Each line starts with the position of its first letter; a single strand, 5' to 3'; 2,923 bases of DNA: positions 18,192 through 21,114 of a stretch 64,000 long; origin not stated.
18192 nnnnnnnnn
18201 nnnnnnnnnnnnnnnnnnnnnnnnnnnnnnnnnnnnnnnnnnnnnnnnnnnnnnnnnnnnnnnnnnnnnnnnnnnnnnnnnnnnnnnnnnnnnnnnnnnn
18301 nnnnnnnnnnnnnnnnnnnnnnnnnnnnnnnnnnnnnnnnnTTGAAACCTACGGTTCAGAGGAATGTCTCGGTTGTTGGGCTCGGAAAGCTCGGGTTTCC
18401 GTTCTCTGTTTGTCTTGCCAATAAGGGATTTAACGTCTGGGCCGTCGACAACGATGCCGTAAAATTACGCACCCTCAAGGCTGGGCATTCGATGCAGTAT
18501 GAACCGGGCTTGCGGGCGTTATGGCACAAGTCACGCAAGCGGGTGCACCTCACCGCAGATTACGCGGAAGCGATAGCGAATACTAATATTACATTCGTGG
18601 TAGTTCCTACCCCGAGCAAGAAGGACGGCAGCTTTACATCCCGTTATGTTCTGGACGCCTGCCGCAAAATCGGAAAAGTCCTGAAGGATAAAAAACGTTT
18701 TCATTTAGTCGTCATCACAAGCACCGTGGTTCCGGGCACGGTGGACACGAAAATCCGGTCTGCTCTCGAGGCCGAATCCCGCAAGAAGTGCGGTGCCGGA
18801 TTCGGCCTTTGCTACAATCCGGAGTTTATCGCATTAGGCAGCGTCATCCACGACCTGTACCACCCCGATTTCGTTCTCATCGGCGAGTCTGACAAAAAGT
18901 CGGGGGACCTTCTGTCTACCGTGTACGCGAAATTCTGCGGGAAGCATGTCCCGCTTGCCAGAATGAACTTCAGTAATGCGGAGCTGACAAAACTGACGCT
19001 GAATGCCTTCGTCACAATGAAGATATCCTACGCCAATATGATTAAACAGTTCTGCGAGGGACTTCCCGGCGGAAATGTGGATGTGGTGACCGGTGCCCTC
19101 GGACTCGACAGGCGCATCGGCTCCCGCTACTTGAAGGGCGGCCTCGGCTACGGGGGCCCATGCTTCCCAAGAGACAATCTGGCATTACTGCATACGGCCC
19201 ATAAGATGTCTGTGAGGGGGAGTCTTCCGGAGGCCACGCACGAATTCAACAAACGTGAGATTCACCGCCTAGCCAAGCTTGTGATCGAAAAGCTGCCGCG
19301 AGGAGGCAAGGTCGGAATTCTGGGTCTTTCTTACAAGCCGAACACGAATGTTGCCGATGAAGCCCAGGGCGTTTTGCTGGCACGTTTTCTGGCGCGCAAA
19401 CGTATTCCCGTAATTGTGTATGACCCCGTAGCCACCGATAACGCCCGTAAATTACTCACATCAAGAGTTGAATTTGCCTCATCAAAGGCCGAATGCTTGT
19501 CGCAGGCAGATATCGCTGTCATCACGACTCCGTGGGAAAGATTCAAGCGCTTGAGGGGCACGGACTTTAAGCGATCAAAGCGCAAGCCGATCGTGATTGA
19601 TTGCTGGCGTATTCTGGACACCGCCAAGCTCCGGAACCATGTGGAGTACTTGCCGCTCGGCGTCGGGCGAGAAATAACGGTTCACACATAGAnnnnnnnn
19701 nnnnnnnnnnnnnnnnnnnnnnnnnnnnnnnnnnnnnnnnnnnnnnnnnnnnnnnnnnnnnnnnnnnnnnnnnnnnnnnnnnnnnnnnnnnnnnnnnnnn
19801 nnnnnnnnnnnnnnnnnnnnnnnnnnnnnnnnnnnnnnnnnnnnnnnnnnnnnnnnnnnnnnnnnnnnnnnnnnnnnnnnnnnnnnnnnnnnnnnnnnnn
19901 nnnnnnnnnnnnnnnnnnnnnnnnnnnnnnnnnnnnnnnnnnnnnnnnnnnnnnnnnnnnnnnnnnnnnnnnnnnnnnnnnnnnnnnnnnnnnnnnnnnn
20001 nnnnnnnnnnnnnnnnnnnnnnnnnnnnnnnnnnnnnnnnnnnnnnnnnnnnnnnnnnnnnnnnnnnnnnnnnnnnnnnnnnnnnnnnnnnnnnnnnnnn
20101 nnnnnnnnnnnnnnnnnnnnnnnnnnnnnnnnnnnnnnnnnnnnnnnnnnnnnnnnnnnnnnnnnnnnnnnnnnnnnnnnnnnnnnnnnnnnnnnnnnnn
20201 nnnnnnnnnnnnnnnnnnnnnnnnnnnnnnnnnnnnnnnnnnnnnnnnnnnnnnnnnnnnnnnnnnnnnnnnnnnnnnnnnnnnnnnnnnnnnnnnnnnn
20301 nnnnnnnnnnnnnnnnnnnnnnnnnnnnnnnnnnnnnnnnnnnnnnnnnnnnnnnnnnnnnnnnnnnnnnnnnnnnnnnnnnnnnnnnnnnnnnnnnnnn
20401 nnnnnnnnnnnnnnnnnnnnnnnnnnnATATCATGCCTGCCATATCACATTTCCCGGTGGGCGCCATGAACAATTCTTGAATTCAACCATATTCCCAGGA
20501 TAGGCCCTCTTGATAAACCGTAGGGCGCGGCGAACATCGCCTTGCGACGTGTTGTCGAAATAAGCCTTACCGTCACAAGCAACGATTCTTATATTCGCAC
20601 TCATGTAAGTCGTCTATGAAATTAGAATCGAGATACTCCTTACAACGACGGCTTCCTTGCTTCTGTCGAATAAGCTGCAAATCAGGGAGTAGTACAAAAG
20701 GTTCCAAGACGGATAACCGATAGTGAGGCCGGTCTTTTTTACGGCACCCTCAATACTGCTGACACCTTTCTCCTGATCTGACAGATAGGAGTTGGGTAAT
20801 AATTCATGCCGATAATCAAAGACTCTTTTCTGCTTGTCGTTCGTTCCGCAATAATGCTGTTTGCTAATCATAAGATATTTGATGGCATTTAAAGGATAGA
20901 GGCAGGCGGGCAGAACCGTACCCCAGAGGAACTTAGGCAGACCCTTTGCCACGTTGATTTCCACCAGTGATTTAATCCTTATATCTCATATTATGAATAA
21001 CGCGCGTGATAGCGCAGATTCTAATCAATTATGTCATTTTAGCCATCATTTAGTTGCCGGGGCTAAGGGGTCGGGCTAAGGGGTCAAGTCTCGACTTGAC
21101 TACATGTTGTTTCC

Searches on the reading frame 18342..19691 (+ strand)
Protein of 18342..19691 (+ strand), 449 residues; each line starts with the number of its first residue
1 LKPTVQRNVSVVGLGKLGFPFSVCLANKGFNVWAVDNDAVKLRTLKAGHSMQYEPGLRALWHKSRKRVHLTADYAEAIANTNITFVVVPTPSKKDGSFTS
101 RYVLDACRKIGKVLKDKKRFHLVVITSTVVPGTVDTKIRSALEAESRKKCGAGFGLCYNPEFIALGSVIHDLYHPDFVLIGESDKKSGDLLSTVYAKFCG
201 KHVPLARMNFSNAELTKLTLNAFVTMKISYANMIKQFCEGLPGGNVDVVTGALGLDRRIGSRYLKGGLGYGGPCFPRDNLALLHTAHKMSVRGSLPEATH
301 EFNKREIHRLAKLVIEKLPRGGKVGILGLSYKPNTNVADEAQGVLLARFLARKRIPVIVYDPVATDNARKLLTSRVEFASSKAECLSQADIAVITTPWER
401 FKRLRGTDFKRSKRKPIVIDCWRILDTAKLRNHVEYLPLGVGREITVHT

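Call 31: search_protein_families(library=pfam, proteins=[window:18342-19691:+], max_evalue=0.001)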
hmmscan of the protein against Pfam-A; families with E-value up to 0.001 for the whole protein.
window:18342-19691:+ (449 aa): 6 families
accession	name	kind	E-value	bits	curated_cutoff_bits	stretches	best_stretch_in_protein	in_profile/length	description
PF03721.20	UDPG_MGDP_dh_N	-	8.5e-45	153.1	27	1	8-192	2-185/187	UDP-glucose/GDP-mannose dehydrogenase family, NAD binding domain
PF00984.24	UDPG_MGDP_dh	-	5.7e-25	87.7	25.4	1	212-304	2-93/94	UDP-glucose/GDP-mannose dehydrogenase family, central domain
PF03720.21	UDPG_MGDP_dh_C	-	4.4e-21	75.6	30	1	325-426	1-102/103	UDP-glucose/GDP-mannose dehydrogenase family, UDP binding domain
PF03446.21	NAD_binding_2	-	9.8e-08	32.6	21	1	9-97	2-72/161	NAD binding domain of 6-phosphogluconate dehydrogenase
PF01210.29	NAD_Gly3P_dh_N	-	2.5e-05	24.7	23.1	1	9-90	2-79/158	NAD-dependent glycerol-3-phosphate dehydrogenase N-terminus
PF03807.23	F420_oxidored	-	0.00015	22.7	21.6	0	357-421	26-91/94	NADP oxidoreductase coenzyme F420-dependent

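Call 70: find_homologous_proteins(query=window:18342-19691:+, max_evalue=1e-50)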
Query window:18342-19691:+ (449 aa): 7866 proteins with E <= 1e-50 among 8000 candidates; the best 120 are listed.
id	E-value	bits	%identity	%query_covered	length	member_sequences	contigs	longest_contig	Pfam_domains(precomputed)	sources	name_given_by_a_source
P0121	0.0e+0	1024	100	100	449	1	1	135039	PF00984.25,PF03446.22,PF03721.21,PF03720.23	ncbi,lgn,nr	ncbi:MAG: nucleotide sugar dehydrogenase [Candidatus Omnitrophota bacterium]|nr:nucleotide sugar deh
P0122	1.7e-172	593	58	97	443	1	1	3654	PF00984.25,PF03446.22,PF01210.30,PF03721.21,PF03807.24,PF03720.23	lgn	-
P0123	1.9e-172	592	58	97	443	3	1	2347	PF00984.25,PF03446.22,PF01210.30,PF03721.21,PF03807.24,PF03720.23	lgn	-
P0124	3.3e-161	555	57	97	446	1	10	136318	PF00984.25,PF03446.22,PF03721.21,PF03720.23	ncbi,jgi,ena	-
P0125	4.3e-159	548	55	98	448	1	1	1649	PF00984.25,PF03446.22,PF01210.30,PF03721.21,PF03720.23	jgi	jgi:UDPglucose 6-dehydrogenase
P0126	1.2e-158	547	55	97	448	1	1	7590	PF00984.25,PF03446.22,PF01210.30,PF03721.21,PF03807.24,PF03720.23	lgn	-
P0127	1.2e-157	544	55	97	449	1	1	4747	PF00984.25,PF03446.22,PF01210.30,PF03721.21,PF03807.24,PF03720.23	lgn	-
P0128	1.6e-157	543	54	97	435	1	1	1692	PF00984.25,PF03446.22,PF01210.30,PF03721.21,PF03807.24,PF03720.23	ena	-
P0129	4.8e-157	542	56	97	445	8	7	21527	PF00984.25,PF02254.25,PF03446.22,PF01210.30,PF03721.21,PF03807.24,PF03720.23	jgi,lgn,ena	jgi:UDPglucose 6-dehydrogenase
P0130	7.6e-157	541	56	97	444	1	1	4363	PF00984.25,PF03446.22,PF02826.26,PF01210.30,PF03721.21,PF03807.24,PF03720.23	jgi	-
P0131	9.4e-157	541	54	97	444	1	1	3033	PF00984.25,PF02254.25,PF03446.22,PF02826.26,PF01210.30,PF03721.21,PF03807.24,PF03720.23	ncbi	-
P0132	1.9e-156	540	56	97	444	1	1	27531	PF00984.25,PF03446.22,PF02826.26,PF01210.30,PF03721.21,PF03807.24,PF03720.23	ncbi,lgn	-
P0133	2.9e-156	539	54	98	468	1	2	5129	PF00984.25,PF03446.22,PF02826.26,PF01210.30,PF03721.21,PF03807.24,PF03720.23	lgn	-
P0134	6.9e-156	538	55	97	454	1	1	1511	PF00984.25,PF03446.22,PF02826.26,PF03721.21,PF03720.23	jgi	jgi:UDPglucose 6-dehydrogenase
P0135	7.6e-156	538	55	97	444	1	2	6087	PF00984.25,PF03446.22,PF02826.26,PF01210.30,PF03721.21,PF03807.24,PF03720.23,PF02737.25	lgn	-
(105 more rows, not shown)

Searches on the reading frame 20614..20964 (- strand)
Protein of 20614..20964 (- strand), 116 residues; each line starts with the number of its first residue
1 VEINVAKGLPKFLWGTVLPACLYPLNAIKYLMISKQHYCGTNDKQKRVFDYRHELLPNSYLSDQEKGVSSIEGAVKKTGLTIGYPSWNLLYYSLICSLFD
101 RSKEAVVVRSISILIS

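Call 31: search_protein_families(library=pfam, proteins=[window:20614-20964:-], max_evalue=0.001)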
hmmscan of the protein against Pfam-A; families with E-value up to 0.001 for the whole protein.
window:20614-20964:- (116 aa): 0 families

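Call 62: search_protein_families(library=phrogs, proteins=[window:20614-20964:-], max_evalue=0.01)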
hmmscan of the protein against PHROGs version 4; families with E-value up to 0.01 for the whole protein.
window:20614-20964:- (116 aa): 0 families
